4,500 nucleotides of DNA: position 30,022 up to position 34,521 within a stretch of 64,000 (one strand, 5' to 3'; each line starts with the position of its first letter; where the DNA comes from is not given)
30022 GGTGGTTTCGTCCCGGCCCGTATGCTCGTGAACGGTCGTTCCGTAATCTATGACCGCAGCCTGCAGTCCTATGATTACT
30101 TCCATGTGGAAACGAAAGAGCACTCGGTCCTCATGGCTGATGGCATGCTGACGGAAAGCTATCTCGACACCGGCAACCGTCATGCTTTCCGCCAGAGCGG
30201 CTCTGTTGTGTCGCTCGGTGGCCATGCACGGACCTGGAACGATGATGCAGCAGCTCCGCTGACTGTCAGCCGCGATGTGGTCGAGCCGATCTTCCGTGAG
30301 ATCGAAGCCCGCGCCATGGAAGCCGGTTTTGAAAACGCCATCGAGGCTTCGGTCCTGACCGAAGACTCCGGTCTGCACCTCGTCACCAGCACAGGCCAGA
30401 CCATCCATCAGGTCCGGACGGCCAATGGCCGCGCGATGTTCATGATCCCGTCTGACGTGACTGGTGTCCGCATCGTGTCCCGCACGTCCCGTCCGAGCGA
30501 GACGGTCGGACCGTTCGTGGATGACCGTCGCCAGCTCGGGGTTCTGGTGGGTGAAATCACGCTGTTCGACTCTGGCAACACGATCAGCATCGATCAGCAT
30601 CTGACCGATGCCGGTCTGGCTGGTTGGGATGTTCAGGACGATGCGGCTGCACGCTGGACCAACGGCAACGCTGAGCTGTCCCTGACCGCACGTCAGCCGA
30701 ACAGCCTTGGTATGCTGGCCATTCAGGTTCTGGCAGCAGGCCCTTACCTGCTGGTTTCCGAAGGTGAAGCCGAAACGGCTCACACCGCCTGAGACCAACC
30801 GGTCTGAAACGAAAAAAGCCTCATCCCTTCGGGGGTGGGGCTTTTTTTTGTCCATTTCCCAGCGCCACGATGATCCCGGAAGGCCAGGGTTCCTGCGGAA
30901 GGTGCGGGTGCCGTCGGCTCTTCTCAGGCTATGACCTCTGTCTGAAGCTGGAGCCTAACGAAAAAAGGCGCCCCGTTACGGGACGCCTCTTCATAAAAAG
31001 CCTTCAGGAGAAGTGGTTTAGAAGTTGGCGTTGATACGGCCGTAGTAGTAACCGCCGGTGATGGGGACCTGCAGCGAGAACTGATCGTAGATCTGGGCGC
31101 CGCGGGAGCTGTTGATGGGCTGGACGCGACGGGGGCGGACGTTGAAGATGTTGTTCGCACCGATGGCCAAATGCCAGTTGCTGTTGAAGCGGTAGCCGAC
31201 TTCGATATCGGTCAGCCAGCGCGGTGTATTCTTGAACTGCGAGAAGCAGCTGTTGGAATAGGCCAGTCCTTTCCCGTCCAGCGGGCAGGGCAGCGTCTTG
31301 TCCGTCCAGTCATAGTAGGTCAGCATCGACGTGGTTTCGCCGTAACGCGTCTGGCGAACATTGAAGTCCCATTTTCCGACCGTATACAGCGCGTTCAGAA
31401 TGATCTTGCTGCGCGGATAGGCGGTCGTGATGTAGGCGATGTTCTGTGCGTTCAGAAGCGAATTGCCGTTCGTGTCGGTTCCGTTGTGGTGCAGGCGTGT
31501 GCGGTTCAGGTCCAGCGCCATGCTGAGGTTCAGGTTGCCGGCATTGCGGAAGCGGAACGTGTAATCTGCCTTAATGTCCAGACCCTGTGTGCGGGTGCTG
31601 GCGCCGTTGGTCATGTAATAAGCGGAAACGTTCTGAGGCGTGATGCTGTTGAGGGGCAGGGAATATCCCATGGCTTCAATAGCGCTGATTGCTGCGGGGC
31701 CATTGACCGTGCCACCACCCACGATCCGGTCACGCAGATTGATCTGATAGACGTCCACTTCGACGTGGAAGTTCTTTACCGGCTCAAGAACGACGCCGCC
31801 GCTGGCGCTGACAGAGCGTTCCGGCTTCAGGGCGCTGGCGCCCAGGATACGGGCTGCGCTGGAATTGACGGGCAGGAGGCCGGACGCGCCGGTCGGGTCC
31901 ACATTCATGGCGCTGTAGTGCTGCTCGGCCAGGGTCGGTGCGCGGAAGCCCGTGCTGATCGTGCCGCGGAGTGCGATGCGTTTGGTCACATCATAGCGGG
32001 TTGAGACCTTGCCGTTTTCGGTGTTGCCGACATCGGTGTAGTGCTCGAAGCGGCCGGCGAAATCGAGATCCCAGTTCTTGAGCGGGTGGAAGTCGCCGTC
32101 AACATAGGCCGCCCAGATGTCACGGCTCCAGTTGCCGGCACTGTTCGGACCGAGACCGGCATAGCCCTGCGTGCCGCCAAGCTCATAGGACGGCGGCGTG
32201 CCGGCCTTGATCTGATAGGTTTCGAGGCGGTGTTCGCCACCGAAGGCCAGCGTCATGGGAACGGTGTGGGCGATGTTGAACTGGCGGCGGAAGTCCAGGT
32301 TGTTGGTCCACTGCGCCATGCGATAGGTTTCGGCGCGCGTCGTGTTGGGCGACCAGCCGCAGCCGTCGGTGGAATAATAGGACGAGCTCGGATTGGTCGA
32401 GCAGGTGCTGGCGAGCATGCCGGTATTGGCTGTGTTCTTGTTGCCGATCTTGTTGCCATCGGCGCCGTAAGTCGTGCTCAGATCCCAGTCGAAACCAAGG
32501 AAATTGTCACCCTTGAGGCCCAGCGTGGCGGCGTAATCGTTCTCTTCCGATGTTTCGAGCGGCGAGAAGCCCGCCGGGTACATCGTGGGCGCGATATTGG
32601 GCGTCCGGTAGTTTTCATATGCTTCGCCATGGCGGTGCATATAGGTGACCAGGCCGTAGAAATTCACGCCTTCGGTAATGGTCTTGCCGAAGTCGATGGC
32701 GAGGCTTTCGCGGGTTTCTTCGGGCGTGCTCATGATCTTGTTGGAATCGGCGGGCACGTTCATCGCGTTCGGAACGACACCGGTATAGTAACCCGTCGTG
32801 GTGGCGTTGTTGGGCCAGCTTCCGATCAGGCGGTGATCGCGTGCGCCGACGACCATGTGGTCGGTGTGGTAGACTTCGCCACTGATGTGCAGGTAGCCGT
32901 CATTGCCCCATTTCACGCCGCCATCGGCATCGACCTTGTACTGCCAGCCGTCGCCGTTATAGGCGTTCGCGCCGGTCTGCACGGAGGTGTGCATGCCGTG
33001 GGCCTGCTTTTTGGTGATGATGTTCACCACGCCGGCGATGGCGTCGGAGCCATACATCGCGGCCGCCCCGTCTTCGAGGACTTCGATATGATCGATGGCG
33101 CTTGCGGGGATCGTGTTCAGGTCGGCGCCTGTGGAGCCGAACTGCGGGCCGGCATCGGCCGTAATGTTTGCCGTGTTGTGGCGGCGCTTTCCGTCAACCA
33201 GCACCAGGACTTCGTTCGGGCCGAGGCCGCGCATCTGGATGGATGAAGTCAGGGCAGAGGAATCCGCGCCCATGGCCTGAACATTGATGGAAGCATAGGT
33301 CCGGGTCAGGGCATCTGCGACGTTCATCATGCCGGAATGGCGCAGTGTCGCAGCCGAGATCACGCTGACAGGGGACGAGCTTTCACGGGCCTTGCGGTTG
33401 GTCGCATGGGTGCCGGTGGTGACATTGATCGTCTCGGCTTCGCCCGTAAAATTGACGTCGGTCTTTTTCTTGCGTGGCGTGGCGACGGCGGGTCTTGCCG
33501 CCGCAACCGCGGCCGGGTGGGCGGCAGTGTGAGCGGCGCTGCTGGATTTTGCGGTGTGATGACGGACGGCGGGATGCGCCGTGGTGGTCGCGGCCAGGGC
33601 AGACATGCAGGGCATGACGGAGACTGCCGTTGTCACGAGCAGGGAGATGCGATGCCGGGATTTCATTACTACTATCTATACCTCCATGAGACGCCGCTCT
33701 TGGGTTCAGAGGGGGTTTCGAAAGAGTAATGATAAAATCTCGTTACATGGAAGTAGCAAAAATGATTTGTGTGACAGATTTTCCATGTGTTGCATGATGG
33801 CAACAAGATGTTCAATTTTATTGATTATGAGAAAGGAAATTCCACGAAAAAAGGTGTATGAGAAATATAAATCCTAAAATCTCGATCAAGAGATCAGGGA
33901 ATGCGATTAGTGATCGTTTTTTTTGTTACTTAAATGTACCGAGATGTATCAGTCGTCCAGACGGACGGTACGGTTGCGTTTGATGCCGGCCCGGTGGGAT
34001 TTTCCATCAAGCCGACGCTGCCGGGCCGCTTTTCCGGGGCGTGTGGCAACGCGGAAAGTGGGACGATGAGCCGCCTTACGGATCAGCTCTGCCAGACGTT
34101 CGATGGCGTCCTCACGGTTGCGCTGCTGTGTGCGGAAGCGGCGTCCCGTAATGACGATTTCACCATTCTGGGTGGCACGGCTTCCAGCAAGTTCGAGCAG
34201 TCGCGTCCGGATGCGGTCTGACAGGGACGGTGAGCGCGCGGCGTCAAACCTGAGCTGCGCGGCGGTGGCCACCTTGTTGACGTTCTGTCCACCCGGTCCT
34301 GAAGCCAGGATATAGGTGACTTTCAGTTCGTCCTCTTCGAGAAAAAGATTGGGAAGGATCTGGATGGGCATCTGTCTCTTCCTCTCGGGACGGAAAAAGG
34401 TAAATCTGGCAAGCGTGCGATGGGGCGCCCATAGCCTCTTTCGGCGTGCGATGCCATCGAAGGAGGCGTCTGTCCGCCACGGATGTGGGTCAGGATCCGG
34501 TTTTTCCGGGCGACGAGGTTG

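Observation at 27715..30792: Signal-peptide-less, TTG-initiated 1025-aa mosaic: two passenger-like beta-helix units fused to a Hint autoprocessing module and an unknown C-terminal domain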

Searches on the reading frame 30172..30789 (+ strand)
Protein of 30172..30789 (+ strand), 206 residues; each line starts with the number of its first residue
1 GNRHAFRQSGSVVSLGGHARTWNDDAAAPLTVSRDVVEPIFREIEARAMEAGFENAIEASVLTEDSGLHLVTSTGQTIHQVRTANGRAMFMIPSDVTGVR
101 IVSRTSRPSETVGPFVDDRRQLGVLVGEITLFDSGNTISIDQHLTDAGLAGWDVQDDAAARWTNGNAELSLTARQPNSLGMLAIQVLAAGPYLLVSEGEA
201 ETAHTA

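Call 12: find_homologous_proteins(query=window:30172-30789:+, max_evalue=0.001)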
Query window:30172-30789:+ (206 aa): 45 proteins with E <= 0.001 among 1313 candidates.
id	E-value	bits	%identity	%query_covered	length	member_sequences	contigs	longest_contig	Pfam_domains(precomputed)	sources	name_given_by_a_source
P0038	6.2e-114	396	89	100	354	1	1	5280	PF13403.12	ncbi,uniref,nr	ncbi:Hint domain-containing protein [Gluconobacter oxydans]|uniref:Hint domain-containing protein n=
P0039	1.3e-61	226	56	99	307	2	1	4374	PF13403.12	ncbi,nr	ncbi:hypothetical protein GOX01_24020 [Gluconobacter oxydans]|nr:hypothetical protein GOX01_24020 [G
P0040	3.0e-60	221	55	99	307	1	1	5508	PF13403.12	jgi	-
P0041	2.1e-58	215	50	100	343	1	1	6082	PF13403.12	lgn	-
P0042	2.2e-58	215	51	100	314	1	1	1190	PF13403.12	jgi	jgi:hypothetical protein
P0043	3.9e-58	214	54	97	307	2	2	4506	PF13403.12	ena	-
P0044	1.1e-57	213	50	100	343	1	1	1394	PF13403.12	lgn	-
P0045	3.5e-56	208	53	94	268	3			PF13403.12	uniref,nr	uniref:Hint domain-containing protein n=1 Tax=Acetobacter pasteurianus TaxID=438 RepID=UPI00040AF2DC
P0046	2.4e-55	205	51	97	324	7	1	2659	PF13403.12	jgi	-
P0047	1.2e-54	203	50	94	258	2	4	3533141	PF13403.12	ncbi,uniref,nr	ncbi:hypothetical protein B0W47_15980 [Komagataeibacter nataicola]|uniref:Hedgehog/Intein (Hint) dom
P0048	1.8e-54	202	50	94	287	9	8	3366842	PF13403.12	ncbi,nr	ncbi:MAG: Hint domain-containing protein [Acetobacter sp.]|nr:Hint domain-containing protein [Acetob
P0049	5.2e-54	201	51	94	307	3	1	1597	PF13403.12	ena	-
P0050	1.8e-53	199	50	99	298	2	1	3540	PF13403.12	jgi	-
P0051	1.9e-52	196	47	94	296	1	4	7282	PF13403.12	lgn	-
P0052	2.7e-50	189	49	97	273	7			PF13403.12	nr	nr:Hint domain-containing protein [Acetobacter cibinongensis]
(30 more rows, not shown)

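Call 18: search_protein_representatives(protein=window:30172-30789:+)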
Query: 206 residues. Proteins with E-value up to 0.001 (for the whole library): 1364; up to 1e-10: 813; up to 1e-30: 332. The best 150 are listed.
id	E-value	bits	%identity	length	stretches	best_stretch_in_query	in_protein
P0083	9.8e-71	253.6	62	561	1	1-198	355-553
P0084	2.9e-66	239.0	58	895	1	1-201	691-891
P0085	2.3e-62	226.3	53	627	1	1-204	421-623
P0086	1.3e-61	223.8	57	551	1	1-195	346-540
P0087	1.6e-61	223.5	54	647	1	1-200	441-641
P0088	9.2e-60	217.8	55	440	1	1-194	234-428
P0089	1.3e-59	217.4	59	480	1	1-195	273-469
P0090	2.4e-59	216.4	55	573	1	1-195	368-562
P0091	4.2e-59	215.7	56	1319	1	1-194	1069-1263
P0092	5.5e-59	215.3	55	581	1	1-195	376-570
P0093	6.4e-59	215.1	52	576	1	1-206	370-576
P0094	1.0e-58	214.4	53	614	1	1-198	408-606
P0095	3.8e-58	212.6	50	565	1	1-201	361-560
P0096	5.3e-58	212.1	54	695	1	1-194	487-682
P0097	6.1e-58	211.9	52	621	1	1-202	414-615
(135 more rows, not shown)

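Call 35: predict_structure(alignment_id=A3)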
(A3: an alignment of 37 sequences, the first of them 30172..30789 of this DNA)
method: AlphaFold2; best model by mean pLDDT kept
length: 206 residues; sequences in the alignment: 37
mean_pLDDT: 80.6   pTM: 0.68
mean pLDDT of the five models: 80.6, 77.4, 75.6, 74.5, 73.1
residues with pLDDT >= 90: 98; 70-90: 46; 50-70: 54; < 50: 8
segments of 3 or more residues with pLDDT < 50: none
pLDDT, mean of each block of 10 residues (from residue 1): 48 56 61 70 82 74 90 97 97 97 84 58 93 96 96 91 96 90 94 63 51
secondary structure, 60 per line:
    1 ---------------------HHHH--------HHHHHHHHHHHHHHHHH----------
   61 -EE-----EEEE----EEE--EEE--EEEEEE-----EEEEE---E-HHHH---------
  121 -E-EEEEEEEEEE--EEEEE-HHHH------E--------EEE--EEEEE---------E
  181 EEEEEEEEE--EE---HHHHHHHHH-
elements in order: H22-25 H34-50 E69-72 E77-79 E82-84 E87-92 E98-102 H108-111 E124-133 E136-140 H142-145 E161-163 E166-170 E180-189 H197-205

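Call 37: fold_search(model_id=the predicted structure, library=pdb)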
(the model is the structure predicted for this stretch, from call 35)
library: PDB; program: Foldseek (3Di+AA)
matches with E <= 10: 1128; with E <= 0.001: 0
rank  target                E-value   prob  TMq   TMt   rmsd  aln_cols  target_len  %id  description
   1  6k0p_A                1.6e-02  0.20  0.15  0.08  15.5       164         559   11  Catalytic domain of GH87 alpha-1,3-glucanase D1045A in complex with nigerose (released 2019-12-25)
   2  3kgz_A                1.8e-02  0.25  0.15  0.19  15.2       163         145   12  Crystal structure of a cupin 2 conserved barrel domain protein from Rhodopseudomonas palustris (released 2009-11-24)
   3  6k0s_A                1.8e-02  0.18  0.15  0.08  15.5       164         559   11  Catalytic domain of GH87 alpha-1,3-glucanase D1069A in complex with nigerose (released 2019-12-25)
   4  6k0q_A                1.9e-02  0.18  0.15  0.08  15.5       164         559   10  Catalytic domain of GH87 alpha-1,3-glucanase D1068A in complex with nigerose (released 2019-12-25)
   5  6k0m                  3.2e-02  0.16  0.15  0.08  14.5       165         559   12  Catalytic domain of GH87 alpha-1,3-glucanase from Paenibacillus glycanilyticus FH11 (released 2019-12-25)
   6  7pjj                  5.2e-02  0.13  0.14  0.05  15.2       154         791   16  Structure of the Family-3 Glycosyl Hydrolase BcpE2 from Streptomyces scabies (released 2022-07-13)
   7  5gqj                  5.9e-02  0.12  0.14  0.13  20.2       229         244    6  Crystal structure of Cypovirus Polyhedra mutant with deletion of Ser193 and Ala194 (released 2017-02-15)
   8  2j6r_B                5.9e-02  0.12  0.14  0.12  18.0       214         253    9  FaeG from F4ac ETEC strain GIS26, produced in tobacco plant chloroplast (released 2007-04-10)
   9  5jr2_A                5.9e-02  0.10  0.15  0.16  16.1       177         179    9  Crystal structure of the EphA4 LBD in complex with APYd3 peptide inhibitor (released 2016-07-06)
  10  1uas                  6.5e-02  0.16  0.12  0.08  15.0       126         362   15  Crystal structure of rice alpha-galactosidase (released 2003-07-01)
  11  5yr9                  6.9e-02  0.11  0.14  0.13  20.2       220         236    9  Crystal Structure of Cypovirus Polyhedra R13A/E73C/Y83C Mutant (released 2018-02-21)
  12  1hv0                  7.3e-02  0.35  0.23  0.25  15.1       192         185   11  DISSECTING ELECTROSTATIC INTERACTIONS AND THE PH-DEPENDENT ACTIVITY OF A FAMILY 11 GLYCOSIDASE (released 2001-09-14)
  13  5a9p                  7.7e-02  0.16  0.18  0.16  20.5       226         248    8  Crystal structure of Operophtera brumata CPV18 polyhedra (released 2015-09-02)
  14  8awn                  8.2e-02  0.14  0.16  0.23  13.5       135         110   11  Crystal structure of a manganese-containing cupin (tm1459) from Thermotoga maritima, variant C106Q (released 2023-03-08)
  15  4dt4                  8.6e-02  0.09  0.12  0.15  19.5       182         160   11  Crystal structure of the PPIase-chaperone SlpA with the chaperone binding site occupied by the linker of the purificatio (released 2012-07-04)
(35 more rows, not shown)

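Call 55: search_solved_structures(query=A3, max_evalue=5, show_alignments=2)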
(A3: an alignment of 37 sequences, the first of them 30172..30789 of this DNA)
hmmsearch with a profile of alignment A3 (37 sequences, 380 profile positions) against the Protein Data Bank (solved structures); distinct sequences matched with E-value up to 5: 2.
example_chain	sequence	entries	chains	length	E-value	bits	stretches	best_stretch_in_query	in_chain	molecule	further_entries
2lwy_A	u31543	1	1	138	0.0029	19.6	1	36-67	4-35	BACTERIAL INTEIN-LIKE DOMAIN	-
6zgq_A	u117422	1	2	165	0.57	12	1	37-69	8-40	AceL NrdHF-1-1 Intein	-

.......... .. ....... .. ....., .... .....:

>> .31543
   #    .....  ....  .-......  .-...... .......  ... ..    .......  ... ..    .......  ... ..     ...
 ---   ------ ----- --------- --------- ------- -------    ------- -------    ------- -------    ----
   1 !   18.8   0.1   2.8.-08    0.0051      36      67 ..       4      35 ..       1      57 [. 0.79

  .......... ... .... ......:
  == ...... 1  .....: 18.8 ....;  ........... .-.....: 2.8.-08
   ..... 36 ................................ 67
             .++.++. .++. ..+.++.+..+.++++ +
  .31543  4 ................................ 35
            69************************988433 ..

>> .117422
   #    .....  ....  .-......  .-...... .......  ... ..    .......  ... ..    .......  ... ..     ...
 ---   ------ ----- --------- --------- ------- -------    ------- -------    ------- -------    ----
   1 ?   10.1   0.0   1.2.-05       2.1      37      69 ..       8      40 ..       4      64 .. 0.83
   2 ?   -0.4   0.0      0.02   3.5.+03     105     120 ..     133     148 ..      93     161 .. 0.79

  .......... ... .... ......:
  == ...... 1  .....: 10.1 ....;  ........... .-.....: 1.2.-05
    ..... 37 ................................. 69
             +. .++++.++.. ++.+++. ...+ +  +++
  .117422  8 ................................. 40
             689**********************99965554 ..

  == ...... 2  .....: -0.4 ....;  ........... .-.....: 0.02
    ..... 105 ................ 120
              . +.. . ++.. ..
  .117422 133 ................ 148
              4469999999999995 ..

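Call 57: fold_search(model_id=the predicted structure, library=viral)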
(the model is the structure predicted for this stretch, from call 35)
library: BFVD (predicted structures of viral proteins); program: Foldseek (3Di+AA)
matches with E <= 10: 1201; with E <= 0.001: 0
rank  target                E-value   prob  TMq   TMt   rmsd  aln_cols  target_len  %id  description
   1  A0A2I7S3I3            8.8e-03  0.89  0.25  0.05  15.1       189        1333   12  (no name in the UniProt tables at hand)
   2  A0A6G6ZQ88            1.2e-02  0.94  0.28  0.25  16.4       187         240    8  (no name in the UniProt tables at hand)
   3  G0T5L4                1.2e-02  0.90  0.29  0.10  22.0       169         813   11  Uncharacterized protein [Wiseana iridescent virus]
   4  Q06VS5                1.4e-02  0.96  0.30  0.12  18.4       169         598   11  (no name in the UniProt tables at hand)
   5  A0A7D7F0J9            1.7e-02  0.44  0.20  0.11  19.0       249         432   10  (no name in the UniProt tables at hand)
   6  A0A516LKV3            1.8e-02  0.38  0.21  0.10  19.4       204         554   11  (no name in the UniProt tables at hand)
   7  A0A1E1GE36            2.0e-02  0.57  0.21  0.06  17.5       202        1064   11  (no name in the UniProt tables at hand)
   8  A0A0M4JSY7            2.1e-02  0.38  0.22  0.19  25.3       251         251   11  (no name in the UniProt tables at hand)
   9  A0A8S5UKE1            2.4e-02  0.23  0.16  0.13  19.6       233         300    8  Uncharacterized protein [Inoviridae sp. ct4fI15]
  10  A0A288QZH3            2.5e-02  0.35  0.17  0.18  17.8       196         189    7  Cyun22 [Cyclophragma undans nucleopolyhedrovirus]
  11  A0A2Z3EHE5            2.8e-02  0.66  0.21  0.11  15.5       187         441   15  (no name in the UniProt tables at hand)
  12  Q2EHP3                3.0e-02  0.35  0.21  0.13  18.0       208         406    9  M3 protein [Murine herpesvirus strain 72]
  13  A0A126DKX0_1          3.3e-02  0.38  0.21  0.06  14.0       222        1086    9  (no name in the UniProt tables at hand)
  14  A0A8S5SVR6            3.5e-02  0.41  0.22  0.11  22.5       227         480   12  Major capsid protein [Siphoviridae sp. ctDOT22]
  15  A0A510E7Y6            3.5e-02  0.38  0.18  0.08  17.8       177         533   14  (no name in the UniProt tables at hand)
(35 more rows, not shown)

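Call 90: search_dna_similar(query=window:30172-30789:+, collection=plasmids, mode=protein, max_rows=30, max_evalue=0.001, rows=spread)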
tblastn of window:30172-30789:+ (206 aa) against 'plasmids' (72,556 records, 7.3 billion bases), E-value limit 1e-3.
Records with a match: 50; places in all: 78; records where one place covers at least 80% of the query: 50.
Best place of each record, by identity: 60-80% 2; <60% 48.
By first word of the organism name: Acetobacter 41; Gluconobacter 6; Commensalibacter 1; Neokomagataea 1; Microvirga 1.
By predicted mobility (MOB-suite, as given by PLSDB): mobilizable 25; conjugative 13; non-mobilizable 12.
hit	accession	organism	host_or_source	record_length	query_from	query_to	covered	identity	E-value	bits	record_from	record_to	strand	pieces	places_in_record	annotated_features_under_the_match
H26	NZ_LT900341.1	Gluconobacter oxydans 621H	-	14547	1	206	100%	62.1%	4e-78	261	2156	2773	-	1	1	Hint domain-containing protein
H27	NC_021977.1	Acetobacter pasteurianus 386B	-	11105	1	203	99%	56.5%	3e-62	215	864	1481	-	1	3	Hint domain-containing protein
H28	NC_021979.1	Acetobacter pasteurianus 386B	-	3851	1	194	94%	57.7%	3e-61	212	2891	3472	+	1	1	Hint domain-containing protein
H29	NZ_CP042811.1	Acetobacter oryzoeni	vinegar,vinegar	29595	1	203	99%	54.9%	6e-62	214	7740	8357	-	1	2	Hint domain-containing protein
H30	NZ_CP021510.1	Acetobacter pasteurianus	cell culture,food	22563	1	200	97%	53.9%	1e-59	207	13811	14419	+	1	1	Hint domain-containing protein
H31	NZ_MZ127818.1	Gluconobacter oxydans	-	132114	1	206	100%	52.2%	3e-54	192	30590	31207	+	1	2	Hint domain-containing protein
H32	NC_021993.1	Acetobacter pasteurianus 386B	-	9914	1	193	94%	52.9%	3e-58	204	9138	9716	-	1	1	Hint domain-containing protein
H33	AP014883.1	Acetobacter pasteurianus NBRC 101655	-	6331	1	193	94%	52.1%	1e-55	196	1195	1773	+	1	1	outer membrane protein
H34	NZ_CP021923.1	Acetobacter pasteurianus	cell culture,food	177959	1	197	96%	47.0%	2e-44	164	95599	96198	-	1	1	Hint domain-containing protein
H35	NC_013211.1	Acetobacter pasteurianus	-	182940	1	197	96%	47.0%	2e-44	164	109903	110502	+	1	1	Hint domain-containing protein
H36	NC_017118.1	Acetobacter pasteurianus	-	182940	1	197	96%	47.0%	2e-44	164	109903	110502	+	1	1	Hint domain-containing protein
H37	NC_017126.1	Acetobacter pasteurianus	-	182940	1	197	96%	47.0%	2e-44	164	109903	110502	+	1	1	Hint domain-containing protein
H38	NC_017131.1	Acetobacter pasteurianus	-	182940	1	197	96%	47.0%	2e-44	164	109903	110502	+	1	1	Hint domain-containing protein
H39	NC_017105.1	Acetobacter pasteurianus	-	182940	1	197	96%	47.0%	2e-44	164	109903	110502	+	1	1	Hint domain-containing protein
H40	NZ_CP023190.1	Acetobacter pomorum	Drosophila melanogaster,isolation,gut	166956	1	194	94%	45.9%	4e-46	169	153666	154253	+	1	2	Hint domain-containing protein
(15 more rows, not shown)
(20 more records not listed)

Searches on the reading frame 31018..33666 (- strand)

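Call 8: search_protein_families(library=pfam, proteins=[window:31018-33666:-], max_evalue=0.001)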
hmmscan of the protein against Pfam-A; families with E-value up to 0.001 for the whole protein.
window:31018-33666:- (882 aa): 2 families
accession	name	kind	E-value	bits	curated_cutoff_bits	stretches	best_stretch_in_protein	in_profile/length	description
PF00593.30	TonB_dep_Rec_b-barrel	-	1.8e-36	127.4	27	1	344-840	28-436/436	TonB dependent receptor-like, beta-barrel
PF07715.20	Plug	-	6.4e-22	78.5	23.9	1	93-213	2-107/107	TonB-dependent Receptor Plug Domain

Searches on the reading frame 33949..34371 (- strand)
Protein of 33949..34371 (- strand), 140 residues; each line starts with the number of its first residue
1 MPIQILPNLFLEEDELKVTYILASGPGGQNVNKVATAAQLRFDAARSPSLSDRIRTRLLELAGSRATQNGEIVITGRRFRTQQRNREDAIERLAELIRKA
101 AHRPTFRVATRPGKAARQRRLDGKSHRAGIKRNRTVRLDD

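Call 49: search_protein_families(library=pfam, proteins=[window:33949-34371:-], max_evalue=0.00001)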
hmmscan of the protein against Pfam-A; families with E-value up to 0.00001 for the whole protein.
window:33949-34371:- (140 aa): 1 family
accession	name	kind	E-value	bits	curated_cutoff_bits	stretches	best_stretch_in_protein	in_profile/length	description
PF00472.26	RF-1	-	7.5e-18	65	35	1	11-134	7-116/116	RF-1 domain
